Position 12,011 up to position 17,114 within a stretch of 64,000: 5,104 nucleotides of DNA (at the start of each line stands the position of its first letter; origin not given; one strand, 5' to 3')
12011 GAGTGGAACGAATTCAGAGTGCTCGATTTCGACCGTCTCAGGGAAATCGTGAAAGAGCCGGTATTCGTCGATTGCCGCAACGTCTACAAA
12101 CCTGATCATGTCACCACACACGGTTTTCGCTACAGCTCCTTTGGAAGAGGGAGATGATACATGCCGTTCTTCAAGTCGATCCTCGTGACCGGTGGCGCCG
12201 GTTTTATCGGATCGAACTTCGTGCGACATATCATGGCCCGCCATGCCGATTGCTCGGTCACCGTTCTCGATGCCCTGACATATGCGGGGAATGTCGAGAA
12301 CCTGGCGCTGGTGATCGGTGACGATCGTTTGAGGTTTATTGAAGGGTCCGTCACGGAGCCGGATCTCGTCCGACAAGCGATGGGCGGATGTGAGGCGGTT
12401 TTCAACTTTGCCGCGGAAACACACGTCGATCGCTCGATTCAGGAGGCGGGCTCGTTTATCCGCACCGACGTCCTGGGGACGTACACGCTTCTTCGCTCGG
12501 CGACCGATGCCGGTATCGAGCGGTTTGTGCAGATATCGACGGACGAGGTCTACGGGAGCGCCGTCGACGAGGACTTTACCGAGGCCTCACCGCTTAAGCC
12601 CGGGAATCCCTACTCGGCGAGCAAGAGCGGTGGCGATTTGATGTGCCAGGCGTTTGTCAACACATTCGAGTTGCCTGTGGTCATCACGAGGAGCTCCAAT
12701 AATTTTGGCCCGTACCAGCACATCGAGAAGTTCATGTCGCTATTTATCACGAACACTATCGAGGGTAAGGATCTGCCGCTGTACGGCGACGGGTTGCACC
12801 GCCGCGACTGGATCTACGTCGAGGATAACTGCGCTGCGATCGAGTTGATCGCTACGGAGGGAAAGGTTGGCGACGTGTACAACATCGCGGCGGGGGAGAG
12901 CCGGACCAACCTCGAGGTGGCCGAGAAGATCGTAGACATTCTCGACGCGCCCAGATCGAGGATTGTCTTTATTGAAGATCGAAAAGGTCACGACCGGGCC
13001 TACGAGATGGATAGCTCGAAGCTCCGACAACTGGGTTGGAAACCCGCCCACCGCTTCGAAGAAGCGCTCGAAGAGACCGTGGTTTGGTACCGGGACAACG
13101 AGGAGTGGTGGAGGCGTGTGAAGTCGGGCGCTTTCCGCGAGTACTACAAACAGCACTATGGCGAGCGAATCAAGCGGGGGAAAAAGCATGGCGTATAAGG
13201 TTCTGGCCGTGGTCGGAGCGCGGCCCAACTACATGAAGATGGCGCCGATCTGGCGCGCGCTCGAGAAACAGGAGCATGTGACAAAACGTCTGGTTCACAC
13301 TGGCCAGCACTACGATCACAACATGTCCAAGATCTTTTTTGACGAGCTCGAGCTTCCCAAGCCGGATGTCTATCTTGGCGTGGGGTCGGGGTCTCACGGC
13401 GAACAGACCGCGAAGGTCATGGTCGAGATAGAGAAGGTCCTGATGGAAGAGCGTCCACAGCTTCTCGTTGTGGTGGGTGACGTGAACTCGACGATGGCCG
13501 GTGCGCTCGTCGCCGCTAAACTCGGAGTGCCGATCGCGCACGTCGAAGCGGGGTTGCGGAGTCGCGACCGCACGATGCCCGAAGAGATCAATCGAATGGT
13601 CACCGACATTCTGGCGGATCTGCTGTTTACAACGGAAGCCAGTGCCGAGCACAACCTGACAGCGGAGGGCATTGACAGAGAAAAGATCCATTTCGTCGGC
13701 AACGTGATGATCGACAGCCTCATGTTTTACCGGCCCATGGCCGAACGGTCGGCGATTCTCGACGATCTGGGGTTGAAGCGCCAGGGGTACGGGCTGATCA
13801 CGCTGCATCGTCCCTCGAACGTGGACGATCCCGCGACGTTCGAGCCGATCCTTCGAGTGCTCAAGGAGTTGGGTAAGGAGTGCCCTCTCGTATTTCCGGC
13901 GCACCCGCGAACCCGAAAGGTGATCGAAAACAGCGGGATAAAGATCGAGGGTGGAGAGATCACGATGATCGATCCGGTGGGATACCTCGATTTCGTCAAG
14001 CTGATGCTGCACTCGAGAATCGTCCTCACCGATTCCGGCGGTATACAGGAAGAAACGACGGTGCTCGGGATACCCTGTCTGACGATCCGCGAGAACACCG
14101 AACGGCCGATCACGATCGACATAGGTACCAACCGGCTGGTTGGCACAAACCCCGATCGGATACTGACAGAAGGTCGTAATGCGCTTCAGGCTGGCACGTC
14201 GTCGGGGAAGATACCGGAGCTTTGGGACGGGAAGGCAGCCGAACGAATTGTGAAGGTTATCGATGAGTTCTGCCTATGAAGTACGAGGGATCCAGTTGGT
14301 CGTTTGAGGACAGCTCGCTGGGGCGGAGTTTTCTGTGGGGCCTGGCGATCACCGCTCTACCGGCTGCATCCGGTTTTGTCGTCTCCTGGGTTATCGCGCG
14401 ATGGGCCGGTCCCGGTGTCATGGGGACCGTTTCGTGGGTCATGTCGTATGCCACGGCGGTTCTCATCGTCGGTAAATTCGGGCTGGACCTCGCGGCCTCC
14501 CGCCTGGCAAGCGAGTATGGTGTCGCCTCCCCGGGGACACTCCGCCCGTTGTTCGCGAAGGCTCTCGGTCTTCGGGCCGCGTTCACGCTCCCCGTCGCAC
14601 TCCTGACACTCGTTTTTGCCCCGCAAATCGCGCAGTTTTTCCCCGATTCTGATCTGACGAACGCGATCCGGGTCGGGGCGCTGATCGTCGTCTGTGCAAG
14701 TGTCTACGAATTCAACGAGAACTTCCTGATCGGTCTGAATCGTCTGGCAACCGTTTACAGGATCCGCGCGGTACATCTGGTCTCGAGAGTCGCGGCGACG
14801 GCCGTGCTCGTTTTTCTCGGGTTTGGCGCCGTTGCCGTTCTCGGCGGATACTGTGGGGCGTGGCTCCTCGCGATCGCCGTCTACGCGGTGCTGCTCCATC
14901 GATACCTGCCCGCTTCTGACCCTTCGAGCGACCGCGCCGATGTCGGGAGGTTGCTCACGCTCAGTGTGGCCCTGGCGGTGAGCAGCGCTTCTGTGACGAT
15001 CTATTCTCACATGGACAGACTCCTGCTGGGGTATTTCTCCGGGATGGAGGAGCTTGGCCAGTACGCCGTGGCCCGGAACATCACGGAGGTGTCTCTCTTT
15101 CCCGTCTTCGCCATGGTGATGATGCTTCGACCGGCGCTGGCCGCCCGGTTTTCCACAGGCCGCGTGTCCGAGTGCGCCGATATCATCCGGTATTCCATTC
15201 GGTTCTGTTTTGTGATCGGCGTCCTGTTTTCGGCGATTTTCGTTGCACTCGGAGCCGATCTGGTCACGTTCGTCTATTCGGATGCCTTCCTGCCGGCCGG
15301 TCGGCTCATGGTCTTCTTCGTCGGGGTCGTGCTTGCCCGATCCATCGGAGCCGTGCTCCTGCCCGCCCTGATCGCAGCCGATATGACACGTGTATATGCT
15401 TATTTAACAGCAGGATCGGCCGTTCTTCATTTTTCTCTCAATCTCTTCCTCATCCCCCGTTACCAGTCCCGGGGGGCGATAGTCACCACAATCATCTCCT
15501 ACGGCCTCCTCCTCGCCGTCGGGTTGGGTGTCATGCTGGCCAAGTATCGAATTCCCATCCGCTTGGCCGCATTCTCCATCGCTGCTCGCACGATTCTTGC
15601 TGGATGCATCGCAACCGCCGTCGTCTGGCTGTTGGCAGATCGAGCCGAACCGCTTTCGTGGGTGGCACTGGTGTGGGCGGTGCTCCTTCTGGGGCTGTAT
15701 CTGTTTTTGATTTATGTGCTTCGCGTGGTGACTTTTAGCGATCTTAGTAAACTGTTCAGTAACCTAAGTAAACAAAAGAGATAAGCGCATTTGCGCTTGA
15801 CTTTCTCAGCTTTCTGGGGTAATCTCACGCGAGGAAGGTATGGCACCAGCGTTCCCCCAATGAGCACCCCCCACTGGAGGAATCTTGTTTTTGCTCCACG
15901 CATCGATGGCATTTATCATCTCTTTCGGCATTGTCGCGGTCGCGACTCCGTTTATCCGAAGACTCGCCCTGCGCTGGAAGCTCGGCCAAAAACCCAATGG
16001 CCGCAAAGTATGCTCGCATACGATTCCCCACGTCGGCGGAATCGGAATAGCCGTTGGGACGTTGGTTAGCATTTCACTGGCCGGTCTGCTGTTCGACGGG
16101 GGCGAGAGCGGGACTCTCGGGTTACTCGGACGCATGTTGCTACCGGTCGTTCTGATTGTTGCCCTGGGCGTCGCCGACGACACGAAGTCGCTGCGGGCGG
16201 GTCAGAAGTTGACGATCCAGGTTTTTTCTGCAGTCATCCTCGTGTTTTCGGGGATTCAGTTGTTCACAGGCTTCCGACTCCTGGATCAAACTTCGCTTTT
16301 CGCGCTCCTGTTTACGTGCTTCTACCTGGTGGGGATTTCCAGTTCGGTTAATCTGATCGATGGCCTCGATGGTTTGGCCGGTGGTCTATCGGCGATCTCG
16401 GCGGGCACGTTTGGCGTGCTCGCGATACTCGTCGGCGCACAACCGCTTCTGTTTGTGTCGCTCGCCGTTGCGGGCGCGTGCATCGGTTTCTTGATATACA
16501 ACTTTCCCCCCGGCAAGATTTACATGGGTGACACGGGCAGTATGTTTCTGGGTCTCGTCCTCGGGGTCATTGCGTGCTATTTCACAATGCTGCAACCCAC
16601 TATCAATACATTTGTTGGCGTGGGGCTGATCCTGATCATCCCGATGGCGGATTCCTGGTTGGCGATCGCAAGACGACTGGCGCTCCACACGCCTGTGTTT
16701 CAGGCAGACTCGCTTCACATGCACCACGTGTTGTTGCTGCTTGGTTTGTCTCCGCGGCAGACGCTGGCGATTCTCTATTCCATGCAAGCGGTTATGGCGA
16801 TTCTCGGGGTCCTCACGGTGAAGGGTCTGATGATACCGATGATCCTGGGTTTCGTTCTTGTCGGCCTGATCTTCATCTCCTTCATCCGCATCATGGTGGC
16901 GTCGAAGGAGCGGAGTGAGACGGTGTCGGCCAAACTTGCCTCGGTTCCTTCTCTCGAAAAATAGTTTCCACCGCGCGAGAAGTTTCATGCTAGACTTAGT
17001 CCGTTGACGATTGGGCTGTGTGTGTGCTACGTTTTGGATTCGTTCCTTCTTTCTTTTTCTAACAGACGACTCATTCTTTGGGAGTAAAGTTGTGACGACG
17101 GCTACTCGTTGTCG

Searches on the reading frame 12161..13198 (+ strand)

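Call 52: search_protein_families(library=pfam, proteins=[window:12161-13198:+], max_evalue=0.00001)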
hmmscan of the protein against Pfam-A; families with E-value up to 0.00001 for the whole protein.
window:12161-13198:+ (345 aa): 7 families
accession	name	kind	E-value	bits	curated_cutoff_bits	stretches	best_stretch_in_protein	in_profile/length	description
PF16363.11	GDP_Man_Dehyd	-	7.9e-64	216.6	27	1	8-306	1-332/332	GDP-mannose 4,6 dehydratase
PF01370.27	Epimerase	-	3.4e-60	203.9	20.9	1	7-243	1-240/240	NAD dependent epimerase/dehydratase family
PF02719.21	Polysacc_synt_2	-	2.5e-18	66.7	20.2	1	7-277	1-267/293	Polysaccharide biosynthesis protein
PF01073.25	3Beta_HSD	-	1.2e-17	64.3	22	1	8-231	1-228/280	3-beta hydroxysteroid dehydrogenase/isomerase family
PF04321.23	RmlD_sub_bind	-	6.4e-16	58.7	27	1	6-306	2-281/287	RmlD substrate binding domain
PF07993.18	NAD_binding_4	-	8.1e-11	42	20.1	1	9-180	1-206/258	Male sterility protein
PF13460.12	NAD_binding_10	-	1.7e-10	41.5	27.2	1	11-142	1-112/184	NAD(P)H-binding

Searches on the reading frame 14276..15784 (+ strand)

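Call 52: search_protein_families(library=pfam, proteins=[window:14276-15784:+], max_evalue=0.00001)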
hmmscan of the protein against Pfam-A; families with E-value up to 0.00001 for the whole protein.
window:14276-15784:+ (502 aa): 3 families
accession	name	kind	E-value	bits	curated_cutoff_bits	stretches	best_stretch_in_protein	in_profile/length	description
PF01943.22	Polysacc_synt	-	1.1e-19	71.4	28.2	1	17-288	3-270/274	Polysaccharide biosynthesis protein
PF13440.11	Polysacc_synt_3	-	3e-14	53.4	23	1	99-341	53-291/293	Polysaccharide biosynthesis protein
PF01554.23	MatE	-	1.2e-08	35.3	24.9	0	233-390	2-160/161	MatE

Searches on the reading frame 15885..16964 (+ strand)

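Call 53: search_protein_families(library=pfam, proteins=[window:15885-16964:+], max_evalue=0.00001)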
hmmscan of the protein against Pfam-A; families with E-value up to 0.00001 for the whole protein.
window:15885-16964:+ (359 aa): 1 family
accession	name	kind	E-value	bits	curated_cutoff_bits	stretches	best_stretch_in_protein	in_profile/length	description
PF00953.26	Glycos_transf_4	-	1.3e-35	123.2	27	1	84-232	4-158/160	Glycosyl transferase family 4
